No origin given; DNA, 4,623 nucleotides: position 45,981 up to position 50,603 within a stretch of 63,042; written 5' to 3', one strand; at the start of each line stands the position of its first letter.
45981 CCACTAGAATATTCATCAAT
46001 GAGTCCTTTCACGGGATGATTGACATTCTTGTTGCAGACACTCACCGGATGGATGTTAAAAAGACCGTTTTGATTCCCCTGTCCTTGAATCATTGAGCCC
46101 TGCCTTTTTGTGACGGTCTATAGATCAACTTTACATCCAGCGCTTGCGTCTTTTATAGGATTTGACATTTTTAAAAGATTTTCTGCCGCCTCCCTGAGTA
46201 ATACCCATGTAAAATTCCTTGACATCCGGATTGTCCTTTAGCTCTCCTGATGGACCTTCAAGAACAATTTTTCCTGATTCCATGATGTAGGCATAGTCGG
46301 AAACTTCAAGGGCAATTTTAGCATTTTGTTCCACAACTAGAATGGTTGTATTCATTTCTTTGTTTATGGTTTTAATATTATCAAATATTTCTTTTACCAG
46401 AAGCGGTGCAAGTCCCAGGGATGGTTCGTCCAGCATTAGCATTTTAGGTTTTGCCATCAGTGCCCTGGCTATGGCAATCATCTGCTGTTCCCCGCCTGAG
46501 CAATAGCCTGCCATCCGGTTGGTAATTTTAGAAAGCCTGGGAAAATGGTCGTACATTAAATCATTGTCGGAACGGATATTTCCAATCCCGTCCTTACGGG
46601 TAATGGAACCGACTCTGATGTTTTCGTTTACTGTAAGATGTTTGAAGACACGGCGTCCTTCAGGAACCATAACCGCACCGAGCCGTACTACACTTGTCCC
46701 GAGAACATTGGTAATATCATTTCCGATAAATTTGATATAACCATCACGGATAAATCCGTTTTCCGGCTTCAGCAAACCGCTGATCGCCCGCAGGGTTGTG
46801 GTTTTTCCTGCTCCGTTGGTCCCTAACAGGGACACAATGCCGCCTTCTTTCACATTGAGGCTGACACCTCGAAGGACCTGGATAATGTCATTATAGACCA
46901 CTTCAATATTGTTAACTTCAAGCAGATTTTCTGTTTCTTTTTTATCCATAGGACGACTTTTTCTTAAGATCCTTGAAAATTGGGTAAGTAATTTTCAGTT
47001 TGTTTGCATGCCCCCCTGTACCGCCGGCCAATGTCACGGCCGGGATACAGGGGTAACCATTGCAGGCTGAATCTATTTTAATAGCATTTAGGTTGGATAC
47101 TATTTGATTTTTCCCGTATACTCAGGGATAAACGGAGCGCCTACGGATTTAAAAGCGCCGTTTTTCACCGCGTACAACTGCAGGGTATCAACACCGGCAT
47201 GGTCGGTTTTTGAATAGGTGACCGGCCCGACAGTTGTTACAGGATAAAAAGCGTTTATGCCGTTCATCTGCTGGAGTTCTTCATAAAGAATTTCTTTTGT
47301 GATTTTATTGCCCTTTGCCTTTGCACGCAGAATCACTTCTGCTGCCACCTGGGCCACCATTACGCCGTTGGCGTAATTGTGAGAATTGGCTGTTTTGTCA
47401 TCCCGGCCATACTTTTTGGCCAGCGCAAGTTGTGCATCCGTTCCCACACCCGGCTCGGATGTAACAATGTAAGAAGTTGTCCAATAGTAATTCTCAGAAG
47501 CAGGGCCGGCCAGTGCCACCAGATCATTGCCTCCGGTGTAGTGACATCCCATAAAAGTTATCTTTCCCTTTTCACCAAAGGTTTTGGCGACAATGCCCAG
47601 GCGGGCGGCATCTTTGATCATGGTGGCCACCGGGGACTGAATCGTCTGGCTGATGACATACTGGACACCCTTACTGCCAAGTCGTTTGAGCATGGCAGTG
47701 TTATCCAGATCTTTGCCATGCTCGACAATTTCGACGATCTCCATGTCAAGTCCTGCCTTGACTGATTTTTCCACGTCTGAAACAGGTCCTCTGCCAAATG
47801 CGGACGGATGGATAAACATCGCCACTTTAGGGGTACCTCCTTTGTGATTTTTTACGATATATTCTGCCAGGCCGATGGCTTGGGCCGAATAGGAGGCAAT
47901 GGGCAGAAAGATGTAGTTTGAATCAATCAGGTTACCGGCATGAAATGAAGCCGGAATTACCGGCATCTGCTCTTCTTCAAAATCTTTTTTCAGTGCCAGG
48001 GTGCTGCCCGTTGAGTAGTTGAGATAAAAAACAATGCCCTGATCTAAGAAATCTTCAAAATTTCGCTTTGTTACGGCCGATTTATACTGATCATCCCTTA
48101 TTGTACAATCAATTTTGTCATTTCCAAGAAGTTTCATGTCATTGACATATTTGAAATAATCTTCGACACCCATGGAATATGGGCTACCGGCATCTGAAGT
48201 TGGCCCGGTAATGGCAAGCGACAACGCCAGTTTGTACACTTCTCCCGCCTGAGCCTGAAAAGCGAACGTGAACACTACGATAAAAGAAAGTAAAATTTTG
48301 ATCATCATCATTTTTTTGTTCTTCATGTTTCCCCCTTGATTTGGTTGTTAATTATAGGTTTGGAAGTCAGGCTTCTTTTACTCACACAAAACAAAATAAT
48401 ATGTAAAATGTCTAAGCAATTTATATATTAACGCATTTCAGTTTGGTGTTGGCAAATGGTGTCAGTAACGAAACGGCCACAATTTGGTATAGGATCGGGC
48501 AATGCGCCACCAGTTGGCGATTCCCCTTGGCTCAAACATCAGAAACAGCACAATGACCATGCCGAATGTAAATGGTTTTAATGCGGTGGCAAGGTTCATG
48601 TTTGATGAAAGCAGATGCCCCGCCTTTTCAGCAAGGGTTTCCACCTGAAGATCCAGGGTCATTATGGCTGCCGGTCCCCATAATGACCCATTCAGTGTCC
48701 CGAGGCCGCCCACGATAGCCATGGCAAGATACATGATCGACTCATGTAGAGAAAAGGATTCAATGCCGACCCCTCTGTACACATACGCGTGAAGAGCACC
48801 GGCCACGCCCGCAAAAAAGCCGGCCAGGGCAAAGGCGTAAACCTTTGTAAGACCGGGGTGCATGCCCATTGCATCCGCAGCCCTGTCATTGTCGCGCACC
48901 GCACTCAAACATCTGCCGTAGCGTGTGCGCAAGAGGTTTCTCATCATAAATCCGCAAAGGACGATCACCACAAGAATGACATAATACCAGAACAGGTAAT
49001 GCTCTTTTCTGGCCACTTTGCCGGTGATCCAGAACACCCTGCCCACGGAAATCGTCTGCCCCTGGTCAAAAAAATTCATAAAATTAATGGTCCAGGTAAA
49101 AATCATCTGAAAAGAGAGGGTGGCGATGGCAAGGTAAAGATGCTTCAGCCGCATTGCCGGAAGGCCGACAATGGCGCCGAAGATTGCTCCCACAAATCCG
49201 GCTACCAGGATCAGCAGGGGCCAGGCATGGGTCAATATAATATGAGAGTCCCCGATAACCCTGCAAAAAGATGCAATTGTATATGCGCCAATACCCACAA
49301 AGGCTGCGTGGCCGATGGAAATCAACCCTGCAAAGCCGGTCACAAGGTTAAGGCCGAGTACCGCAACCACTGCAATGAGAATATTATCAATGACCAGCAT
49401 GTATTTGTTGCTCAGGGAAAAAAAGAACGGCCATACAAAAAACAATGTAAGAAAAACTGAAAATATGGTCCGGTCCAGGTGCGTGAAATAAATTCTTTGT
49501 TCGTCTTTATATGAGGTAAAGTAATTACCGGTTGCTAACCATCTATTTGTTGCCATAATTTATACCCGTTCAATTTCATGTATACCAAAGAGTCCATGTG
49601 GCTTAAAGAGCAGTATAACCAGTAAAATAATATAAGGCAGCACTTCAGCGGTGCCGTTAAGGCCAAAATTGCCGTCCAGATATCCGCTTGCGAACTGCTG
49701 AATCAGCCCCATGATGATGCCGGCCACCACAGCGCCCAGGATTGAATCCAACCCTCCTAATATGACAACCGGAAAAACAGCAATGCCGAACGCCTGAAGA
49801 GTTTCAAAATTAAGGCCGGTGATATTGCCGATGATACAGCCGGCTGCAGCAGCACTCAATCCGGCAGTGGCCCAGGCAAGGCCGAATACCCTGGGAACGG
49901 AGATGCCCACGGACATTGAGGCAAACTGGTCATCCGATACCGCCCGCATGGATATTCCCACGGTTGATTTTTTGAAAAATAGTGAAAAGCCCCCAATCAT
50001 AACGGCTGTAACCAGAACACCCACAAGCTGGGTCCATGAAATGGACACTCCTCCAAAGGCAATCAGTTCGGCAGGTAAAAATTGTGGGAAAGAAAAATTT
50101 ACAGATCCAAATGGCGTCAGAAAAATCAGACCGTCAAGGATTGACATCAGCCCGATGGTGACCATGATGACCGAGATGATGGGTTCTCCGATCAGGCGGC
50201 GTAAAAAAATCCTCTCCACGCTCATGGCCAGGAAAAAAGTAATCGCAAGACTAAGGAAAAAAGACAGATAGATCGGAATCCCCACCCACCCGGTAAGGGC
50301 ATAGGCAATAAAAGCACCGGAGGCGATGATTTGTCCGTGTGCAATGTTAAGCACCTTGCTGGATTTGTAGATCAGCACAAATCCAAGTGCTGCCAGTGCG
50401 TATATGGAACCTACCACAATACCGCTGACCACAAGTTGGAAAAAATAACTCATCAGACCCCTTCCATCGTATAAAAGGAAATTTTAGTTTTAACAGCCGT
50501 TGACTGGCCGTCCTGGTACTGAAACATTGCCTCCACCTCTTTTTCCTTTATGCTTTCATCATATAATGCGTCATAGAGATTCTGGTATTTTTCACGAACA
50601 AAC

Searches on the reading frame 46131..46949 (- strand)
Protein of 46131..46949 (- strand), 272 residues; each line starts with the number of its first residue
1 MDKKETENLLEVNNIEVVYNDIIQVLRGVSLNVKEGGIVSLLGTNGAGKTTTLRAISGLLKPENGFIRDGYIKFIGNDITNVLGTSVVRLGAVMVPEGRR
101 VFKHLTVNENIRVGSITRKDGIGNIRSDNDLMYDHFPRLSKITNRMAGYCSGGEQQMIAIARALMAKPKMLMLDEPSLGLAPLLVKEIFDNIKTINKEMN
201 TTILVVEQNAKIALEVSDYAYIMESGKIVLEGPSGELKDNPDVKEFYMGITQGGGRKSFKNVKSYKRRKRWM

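Call 7: search_protein_families(library=pfam, proteins=[window:46131-46949:-], max_evalue=0.001)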
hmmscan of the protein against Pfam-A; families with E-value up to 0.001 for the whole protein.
window:46131-46949:- (272 aa): 3 families
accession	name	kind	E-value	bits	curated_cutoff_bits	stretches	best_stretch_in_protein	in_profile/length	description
PF00005.33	ABC_tran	-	2.6e-27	96.6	25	1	26-177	1-136/137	ABC transporter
PF13304.12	AAA_21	-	2.1e-07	31.8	27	0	39-84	2-47/304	AAA domain, putative AbiEii toxin, Type IV TA system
PF13555.12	AAA_29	-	0.00023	21.3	27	1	28-64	14-50/61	P-loop containing region of AAA domain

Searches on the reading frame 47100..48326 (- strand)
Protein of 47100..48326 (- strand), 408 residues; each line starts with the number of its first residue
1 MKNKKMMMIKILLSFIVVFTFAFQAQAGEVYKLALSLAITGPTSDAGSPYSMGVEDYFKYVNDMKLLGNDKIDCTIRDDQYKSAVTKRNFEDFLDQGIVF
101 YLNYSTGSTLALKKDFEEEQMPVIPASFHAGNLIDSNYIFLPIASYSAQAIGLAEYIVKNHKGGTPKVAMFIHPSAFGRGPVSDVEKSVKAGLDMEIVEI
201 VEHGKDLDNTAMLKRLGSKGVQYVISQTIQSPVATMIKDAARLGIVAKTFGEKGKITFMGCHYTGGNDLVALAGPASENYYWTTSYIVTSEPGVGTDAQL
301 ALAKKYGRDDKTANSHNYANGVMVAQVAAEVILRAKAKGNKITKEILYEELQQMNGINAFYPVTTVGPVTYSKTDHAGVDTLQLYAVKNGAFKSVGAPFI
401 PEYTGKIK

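Call 7: search_protein_families(library=pfam, proteins=[window:47100-48326:-], max_evalue=0.001)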
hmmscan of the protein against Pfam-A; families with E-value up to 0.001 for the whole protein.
window:47100-48326:- (408 aa): 1 family
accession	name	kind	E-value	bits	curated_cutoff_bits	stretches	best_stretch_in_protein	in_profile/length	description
PF13458.12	Peripla_BP_6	-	1.7e-40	140.2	31.7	1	32-390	3-342/343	Periplasmic binding protein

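Call 32: search_protein_families(library=ncbifam, proteins=[window:47100-48326:-], max_evalue=0.00001)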
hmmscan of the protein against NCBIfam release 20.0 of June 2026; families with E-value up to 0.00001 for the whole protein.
window:47100-48326:- (408 aa): 1 family
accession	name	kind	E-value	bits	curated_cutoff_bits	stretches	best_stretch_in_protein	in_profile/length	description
NF011933.0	PRK15404.1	subfamily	2.5e-12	46.6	477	1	7-294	4-282/370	high-affinity branched-chain amino acid ABC transporter substrate-binding protein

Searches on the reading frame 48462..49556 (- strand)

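Call 7: search_protein_families(library=pfam, proteins=[window:48462-49556:-], max_evalue=0.001)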
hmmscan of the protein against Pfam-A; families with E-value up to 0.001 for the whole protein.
window:48462-49556:- (364 aa): 1 family
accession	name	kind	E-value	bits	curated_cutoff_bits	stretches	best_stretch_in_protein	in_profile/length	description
PF02653.21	BPD_transp_2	-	2.5e-32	112.6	26.8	1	60-337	10-267/269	Branched-chain amino acid transport system / permease component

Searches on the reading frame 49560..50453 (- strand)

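Call 7: search_protein_families(library=pfam, proteins=[window:49560-50453:-], max_evalue=0.001)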
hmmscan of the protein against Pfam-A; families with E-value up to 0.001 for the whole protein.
window:49560-50453:- (297 aa): 1 family
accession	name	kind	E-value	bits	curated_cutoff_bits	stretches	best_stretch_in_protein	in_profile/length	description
PF02653.21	BPD_transp_2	-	2e-28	99.7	26.8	1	8-281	2-269/269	Branched-chain amino acid transport system / permease component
